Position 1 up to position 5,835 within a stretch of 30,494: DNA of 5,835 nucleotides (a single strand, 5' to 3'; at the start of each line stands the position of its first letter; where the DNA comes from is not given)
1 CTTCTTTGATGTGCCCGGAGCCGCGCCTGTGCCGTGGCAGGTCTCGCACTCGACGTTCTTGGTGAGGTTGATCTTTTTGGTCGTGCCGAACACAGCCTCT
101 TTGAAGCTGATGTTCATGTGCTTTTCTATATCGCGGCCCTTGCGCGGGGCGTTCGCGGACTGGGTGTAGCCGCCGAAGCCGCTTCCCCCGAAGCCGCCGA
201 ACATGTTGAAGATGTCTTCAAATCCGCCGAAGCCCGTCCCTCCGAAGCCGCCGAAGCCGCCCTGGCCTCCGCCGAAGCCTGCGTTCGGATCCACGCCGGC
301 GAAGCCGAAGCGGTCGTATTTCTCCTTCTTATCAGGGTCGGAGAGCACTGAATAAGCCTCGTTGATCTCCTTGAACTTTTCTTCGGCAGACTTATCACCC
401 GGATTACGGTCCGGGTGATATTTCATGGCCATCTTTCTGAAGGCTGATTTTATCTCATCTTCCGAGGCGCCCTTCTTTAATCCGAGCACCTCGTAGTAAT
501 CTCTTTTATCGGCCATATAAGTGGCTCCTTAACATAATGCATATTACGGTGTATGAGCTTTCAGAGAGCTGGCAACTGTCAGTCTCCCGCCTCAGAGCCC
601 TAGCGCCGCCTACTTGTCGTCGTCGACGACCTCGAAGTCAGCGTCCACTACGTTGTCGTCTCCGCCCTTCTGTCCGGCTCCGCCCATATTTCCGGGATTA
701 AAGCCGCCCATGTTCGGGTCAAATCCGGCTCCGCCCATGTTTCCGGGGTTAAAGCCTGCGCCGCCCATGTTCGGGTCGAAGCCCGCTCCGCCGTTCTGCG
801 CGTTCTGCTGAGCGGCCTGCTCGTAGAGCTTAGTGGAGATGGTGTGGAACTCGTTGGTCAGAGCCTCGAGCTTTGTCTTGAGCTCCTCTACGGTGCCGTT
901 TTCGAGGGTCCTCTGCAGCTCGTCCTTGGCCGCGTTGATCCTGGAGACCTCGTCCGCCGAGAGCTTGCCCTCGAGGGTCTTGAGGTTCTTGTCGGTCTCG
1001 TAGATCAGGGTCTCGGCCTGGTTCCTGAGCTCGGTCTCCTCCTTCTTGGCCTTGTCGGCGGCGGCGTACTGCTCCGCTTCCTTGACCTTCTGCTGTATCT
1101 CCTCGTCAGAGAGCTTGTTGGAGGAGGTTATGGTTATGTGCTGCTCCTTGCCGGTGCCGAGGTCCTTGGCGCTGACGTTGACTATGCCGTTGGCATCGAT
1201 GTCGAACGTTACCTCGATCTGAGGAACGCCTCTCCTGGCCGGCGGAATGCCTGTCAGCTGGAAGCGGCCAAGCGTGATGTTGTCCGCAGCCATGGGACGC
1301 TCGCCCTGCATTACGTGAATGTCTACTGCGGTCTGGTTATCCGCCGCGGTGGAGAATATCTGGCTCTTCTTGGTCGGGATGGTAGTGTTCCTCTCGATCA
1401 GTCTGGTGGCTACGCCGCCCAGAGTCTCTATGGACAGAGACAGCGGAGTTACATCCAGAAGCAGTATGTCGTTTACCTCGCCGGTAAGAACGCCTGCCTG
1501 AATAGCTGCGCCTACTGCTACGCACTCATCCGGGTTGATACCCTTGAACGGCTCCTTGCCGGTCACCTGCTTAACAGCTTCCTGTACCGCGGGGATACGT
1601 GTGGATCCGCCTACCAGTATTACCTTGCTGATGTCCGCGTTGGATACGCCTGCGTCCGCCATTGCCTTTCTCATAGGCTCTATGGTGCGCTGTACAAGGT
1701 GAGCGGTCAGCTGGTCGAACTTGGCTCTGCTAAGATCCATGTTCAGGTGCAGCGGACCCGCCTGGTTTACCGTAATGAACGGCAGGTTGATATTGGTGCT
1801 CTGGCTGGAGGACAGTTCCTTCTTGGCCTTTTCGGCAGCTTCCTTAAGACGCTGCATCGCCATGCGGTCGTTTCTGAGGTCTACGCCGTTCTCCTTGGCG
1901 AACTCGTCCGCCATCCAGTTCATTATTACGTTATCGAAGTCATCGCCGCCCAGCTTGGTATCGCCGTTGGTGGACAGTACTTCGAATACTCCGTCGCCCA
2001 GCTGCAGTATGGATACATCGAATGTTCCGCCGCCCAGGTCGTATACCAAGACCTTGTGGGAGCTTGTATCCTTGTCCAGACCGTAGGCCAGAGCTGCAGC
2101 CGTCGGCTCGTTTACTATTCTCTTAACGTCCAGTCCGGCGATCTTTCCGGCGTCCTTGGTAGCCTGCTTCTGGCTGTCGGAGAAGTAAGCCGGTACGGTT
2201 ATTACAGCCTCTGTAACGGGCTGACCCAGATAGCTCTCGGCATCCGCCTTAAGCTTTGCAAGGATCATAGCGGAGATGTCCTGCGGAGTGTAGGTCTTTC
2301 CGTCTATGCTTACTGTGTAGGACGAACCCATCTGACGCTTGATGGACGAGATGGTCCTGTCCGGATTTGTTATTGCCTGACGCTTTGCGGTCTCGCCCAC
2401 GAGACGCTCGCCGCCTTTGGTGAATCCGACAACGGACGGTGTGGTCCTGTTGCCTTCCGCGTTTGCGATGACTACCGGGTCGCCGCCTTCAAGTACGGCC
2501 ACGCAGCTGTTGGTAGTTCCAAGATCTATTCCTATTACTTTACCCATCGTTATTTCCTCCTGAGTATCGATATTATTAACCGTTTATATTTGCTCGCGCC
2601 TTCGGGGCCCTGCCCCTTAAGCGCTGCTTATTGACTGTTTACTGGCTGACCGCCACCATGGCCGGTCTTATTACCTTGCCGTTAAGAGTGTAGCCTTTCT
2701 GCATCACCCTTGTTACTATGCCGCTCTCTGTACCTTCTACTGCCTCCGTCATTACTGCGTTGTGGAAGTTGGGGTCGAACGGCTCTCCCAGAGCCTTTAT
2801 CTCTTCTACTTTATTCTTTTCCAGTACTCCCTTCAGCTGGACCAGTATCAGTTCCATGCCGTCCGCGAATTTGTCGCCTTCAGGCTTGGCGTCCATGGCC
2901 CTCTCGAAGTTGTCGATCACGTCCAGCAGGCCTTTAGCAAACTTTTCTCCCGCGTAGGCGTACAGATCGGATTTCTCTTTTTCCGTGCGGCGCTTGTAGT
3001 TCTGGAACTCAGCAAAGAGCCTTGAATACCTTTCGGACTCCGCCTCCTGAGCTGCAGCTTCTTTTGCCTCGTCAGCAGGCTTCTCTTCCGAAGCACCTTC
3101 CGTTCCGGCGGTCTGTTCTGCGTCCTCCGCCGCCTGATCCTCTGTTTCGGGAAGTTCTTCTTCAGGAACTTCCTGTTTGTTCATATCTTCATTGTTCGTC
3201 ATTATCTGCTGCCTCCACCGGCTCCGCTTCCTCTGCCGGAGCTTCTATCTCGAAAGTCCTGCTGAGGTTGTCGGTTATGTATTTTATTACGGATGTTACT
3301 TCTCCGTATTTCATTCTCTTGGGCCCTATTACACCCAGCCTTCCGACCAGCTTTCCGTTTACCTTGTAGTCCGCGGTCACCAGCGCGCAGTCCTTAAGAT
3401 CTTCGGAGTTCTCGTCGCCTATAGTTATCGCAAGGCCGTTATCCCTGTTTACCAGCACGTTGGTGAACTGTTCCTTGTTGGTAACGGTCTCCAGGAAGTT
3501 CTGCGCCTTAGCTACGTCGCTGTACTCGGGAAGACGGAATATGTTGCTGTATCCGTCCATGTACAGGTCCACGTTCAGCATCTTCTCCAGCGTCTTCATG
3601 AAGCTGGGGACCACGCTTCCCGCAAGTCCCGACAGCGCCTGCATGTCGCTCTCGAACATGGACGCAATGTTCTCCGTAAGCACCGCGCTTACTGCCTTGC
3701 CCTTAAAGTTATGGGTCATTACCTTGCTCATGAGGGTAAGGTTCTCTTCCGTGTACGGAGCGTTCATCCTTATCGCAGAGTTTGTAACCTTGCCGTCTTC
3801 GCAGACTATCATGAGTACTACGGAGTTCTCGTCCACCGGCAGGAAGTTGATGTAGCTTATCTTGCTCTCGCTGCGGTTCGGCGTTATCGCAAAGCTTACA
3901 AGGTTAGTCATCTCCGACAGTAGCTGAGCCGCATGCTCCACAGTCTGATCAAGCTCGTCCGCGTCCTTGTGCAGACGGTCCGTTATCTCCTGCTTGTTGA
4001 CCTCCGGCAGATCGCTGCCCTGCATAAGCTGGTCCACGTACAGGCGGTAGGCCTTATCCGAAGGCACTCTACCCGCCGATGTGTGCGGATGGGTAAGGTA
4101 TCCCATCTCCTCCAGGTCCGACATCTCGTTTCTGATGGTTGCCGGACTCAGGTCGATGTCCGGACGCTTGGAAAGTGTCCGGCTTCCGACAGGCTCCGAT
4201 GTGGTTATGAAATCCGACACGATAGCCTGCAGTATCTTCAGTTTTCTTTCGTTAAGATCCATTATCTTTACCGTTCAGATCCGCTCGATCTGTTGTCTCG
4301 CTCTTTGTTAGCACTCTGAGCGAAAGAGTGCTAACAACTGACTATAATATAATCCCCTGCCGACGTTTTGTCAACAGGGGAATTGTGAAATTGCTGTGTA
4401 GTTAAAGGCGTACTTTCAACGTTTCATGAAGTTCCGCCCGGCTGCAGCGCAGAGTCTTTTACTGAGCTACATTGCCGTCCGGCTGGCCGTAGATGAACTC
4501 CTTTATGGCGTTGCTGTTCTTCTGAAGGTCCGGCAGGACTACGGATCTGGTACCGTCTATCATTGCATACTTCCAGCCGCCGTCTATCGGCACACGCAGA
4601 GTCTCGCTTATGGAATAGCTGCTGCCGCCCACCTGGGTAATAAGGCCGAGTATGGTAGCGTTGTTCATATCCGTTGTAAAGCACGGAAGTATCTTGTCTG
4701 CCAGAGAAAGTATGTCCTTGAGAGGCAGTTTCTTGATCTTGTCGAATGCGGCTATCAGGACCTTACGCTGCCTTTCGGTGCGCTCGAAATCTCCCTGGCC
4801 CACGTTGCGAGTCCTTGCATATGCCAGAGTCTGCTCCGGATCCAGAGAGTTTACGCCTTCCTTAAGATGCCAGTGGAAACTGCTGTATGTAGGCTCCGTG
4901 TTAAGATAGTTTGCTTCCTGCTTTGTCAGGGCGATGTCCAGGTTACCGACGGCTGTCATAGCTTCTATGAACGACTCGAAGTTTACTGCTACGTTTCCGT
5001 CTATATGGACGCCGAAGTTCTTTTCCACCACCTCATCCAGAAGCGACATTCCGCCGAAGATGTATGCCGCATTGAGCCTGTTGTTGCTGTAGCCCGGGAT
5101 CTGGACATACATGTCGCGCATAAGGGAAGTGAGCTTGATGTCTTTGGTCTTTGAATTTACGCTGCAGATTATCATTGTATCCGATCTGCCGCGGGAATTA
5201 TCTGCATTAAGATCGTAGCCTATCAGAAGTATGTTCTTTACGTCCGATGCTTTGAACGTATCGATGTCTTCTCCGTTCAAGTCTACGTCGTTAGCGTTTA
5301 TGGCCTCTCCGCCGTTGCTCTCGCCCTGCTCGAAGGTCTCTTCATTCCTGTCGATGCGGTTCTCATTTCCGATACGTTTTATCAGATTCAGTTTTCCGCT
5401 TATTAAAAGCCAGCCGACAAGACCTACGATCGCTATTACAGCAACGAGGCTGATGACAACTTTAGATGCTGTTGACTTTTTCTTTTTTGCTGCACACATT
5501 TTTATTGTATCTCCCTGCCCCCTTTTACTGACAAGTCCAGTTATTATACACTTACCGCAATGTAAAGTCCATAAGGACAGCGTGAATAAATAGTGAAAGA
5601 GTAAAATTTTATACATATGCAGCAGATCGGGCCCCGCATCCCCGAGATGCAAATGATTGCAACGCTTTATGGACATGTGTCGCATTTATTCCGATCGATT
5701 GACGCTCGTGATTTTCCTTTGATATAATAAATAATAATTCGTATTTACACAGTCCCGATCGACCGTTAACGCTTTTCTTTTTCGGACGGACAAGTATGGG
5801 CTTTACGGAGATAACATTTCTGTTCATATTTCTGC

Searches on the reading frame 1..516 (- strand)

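Call 14: search_protein_families(library=pfam, proteins=[window:1-516:-], max_evalue=1)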
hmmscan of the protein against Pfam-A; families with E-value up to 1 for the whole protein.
window:1-516:- (172 aa): 5 families
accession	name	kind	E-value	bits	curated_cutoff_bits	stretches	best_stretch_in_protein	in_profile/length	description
PF00226.36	DnaJ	-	2.7e-30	104.7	27.8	1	6-68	1-63/63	DnaJ domain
PF01556.23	DnaJ_C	-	0.0059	17.1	26.6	1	130-156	1-112/152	DnaJ C terminal domain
PF13435.11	Cytochrome_C554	-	0.011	17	20.8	1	132-162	54-84/84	Cytochrome c554 and c-prime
PF22113.1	Mtrc-MtrF_II-IV_dom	-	0.065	13.2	30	1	133-169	135-171/176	Outer membrane cytochrome MtrC/MtrF-like, domains II/IV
PF16208.10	Keratin_2_head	-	0.77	10.3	28.2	0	79-117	86-124/161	Keratin type II head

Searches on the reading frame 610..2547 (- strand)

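Call 14: search_protein_families(library=pfam, proteins=[window:610-2547:-], max_evalue=1)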
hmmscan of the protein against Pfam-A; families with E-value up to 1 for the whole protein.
window:610-2547:- (645 aa): 9 families
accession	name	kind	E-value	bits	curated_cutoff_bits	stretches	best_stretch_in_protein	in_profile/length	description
PF00012.26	HSP70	-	7.5e-251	834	20.6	1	4-575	1-598/599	Hsp70 protein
PF06723.19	MreB_Mbl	-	2.1e-17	63.4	27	1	4-349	3-317/327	MreB/Mbl protein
PF02782.22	FGGY_C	-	0.0012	19.1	27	1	295-353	145-196/198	FGGY family of carbohydrate kinases, C-terminal domain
PF21523.3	ParM_N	-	0.0013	19.3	27.4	1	164-236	5-81/159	Plasmid segregation protein ParM, C-terminal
PF05585.17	DUF1758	-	0.012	15.7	22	1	350-470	24-143/163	Putative peptidase (DUF1758)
PF17651.6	Raco_middle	-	0.093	12.8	26.8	0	274-334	52-112/163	RACo middle region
PF05531.17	NPV_P10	-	0.24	12.3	29.8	1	532-574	18-58/75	Nucleopolyhedrovirus P10 protein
PF14450.12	FtsA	-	0.37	11.6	31.8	0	6-77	2-59/127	Cell division protein FtsA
PF10154.14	Fy-3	-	0.56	9.6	25.8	0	483-584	97-200/498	Ferry endosomal RAB5 effector complex subunit 3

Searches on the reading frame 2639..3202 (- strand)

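Call 14: search_protein_families(library=pfam, proteins=[window:2639-3202:-], max_evalue=1)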
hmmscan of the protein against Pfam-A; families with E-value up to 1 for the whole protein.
window:2639-3202:- (187 aa): 2 families
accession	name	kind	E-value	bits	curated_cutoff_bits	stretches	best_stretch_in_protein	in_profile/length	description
PF01025.24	GrpE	-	8.1e-48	162.7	25.8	1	35-187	12-165/165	GrpE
PF23048.1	SH3-A_UBE2O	-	0.8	10.9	24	0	14-70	26-80/95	UBE2O, N-terminal SH3-A domain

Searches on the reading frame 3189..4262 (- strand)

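Call 14: search_protein_families(library=pfam, proteins=[window:3189-4262:-], max_evalue=1)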
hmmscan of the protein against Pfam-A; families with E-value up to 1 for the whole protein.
window:3189-4262:- (357 aa): 4 families
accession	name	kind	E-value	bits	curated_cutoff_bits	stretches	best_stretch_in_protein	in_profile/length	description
PF01628.27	HrcA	-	3.1e-52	178.1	22.2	1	105-322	1-214/215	HrcA protein C terminal domain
PF03444.21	HrcA_DNA-bdg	-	0.0054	16.8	21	1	4-74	3-72/79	Winged helix-turn-helix transcription repressor, HrcA DNA-binding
PF21715.3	CggR_N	-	0.21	11.7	30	1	18-56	11-47/71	CggR N-terminal DNA binding domain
PF08220.18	HTH_DeoR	-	0.24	11.6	21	1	37-62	25-50/57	DeoR-like helix-turn-helix domain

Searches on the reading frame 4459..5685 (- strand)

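Call 4: search_protein_families(library=pfam, proteins=[window:4459-5685:-])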
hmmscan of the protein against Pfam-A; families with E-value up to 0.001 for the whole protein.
window:4459-5685:- (408 aa): 1 family
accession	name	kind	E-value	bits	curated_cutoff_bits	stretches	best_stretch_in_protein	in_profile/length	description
PF03816.19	LytR_cpsA_psr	-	1.2e-33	116.9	24.6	1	167-318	1-149/150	LytR_cpsA_psr family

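Call 67: search_protein_families(library=ncbifam, proteins=[window:4459-5685:-], max_evalue=0.00001)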
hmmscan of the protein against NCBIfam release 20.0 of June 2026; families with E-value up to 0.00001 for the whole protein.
window:4459-5685:- (408 aa): 4 families
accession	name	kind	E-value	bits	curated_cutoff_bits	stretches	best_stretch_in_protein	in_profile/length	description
NF006897.1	PRK09379.1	equivalog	3e-27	95.6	441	1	137-316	48-217/298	polyisoprenyl-teichoic acid--peptidoglycan teichoic acid transferase TagU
TIGR00350.1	lytR_cpsA_psr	domain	1.1e-26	94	62.3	1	166-318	1-151/152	LCP family glycopolymer transferase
NF047591.1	ligase_LytR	equivalog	2.2e-24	86.4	450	1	142-341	50-256/336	glycopolymer--peptidoglycan transferase LytR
NF051849.1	LCP_trans_Cps2A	equivalog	4.1e-21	75.7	650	1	145-351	217-420/477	LCP family glycopolymer transferase CpsA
